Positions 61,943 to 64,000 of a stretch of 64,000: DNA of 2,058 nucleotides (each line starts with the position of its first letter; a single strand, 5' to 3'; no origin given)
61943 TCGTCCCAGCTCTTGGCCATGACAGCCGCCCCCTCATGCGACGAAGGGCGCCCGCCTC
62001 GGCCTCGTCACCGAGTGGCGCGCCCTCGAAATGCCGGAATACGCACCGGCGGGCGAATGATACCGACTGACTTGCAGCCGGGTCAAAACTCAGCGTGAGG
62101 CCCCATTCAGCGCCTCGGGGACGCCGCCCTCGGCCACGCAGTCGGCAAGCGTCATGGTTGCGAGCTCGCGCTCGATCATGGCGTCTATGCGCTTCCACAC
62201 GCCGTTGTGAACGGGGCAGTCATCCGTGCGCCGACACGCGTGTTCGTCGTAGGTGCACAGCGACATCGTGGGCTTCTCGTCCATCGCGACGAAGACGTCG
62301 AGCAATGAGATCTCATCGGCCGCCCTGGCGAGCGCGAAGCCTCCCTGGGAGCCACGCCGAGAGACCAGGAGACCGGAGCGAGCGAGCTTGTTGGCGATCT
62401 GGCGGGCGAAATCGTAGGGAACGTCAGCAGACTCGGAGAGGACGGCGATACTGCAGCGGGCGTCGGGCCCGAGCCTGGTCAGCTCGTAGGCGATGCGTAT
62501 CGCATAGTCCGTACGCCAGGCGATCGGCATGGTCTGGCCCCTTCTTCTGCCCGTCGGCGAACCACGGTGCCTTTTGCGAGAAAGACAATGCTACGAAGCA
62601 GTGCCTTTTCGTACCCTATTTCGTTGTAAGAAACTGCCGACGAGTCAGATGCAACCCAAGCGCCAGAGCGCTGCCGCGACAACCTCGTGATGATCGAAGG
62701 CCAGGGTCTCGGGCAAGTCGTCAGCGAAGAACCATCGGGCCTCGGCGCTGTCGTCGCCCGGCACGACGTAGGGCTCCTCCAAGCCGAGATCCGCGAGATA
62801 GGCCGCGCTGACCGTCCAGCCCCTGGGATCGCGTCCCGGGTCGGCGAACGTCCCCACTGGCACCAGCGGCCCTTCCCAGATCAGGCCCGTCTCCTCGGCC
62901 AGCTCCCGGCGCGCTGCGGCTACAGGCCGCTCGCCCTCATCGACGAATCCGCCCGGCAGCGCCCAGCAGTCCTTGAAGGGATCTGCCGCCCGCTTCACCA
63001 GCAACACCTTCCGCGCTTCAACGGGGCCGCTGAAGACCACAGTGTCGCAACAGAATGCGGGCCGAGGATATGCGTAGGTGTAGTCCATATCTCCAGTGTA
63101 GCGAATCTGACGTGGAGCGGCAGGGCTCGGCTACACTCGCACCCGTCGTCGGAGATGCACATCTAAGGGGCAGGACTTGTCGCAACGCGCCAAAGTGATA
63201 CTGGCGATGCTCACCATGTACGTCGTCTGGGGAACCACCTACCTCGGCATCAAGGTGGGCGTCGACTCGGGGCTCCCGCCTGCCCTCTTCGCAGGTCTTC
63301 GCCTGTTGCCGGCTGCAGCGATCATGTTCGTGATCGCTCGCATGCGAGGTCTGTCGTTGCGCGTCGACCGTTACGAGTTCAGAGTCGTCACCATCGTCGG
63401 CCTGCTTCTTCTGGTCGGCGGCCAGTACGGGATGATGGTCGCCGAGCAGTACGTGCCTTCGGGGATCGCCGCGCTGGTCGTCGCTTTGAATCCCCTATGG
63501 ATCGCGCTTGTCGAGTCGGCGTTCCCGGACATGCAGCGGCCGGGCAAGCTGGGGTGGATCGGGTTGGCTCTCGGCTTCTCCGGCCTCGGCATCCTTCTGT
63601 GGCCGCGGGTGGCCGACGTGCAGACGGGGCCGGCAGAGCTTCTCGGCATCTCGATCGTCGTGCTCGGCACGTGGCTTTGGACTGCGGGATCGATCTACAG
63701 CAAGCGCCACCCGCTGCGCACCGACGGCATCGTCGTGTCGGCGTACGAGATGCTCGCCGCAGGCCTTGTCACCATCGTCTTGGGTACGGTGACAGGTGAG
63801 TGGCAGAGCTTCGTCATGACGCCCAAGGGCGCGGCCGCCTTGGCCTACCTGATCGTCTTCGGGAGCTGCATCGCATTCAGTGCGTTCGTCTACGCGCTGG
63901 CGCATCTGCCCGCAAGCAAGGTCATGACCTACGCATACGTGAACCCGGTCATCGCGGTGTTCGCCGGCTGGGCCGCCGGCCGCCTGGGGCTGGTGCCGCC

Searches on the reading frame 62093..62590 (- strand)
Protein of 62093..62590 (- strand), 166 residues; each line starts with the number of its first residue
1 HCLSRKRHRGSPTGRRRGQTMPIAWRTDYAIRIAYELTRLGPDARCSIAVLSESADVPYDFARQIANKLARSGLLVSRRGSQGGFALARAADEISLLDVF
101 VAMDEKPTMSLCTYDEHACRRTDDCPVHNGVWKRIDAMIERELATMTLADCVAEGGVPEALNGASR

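Call 33: search_protein_families(library=pfam, proteins=[window:62093-62590:-], max_evalue=0.00001)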
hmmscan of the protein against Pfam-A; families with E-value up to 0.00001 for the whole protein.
window:62093-62590:- (166 aa): 1 family
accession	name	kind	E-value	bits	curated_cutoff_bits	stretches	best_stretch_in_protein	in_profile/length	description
PF02082.26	Rrf2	-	1.7e-29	103.1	30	1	26-153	4-131/132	Iron-dependent Transcriptional regulator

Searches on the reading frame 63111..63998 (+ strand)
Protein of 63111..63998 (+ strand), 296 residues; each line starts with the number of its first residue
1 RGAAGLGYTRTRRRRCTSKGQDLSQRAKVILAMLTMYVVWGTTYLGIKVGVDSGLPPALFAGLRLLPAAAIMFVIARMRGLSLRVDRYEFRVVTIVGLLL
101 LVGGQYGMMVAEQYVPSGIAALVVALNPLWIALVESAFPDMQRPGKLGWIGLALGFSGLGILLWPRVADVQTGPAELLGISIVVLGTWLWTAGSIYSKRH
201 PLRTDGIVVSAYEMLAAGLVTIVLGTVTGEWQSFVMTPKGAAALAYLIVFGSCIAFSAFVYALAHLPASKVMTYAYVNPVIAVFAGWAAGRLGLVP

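Call 33: search_protein_families(library=pfam, proteins=[window:63111-63998:+], max_evalue=0.00001)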
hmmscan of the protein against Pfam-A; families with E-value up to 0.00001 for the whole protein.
window:63111-63998:+ (296 aa): 1 family
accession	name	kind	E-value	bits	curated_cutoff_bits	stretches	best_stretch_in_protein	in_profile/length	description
PF00892.27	EamA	-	7.5e-27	94.7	28.2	2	29-163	3-134/135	EamA-like transporter family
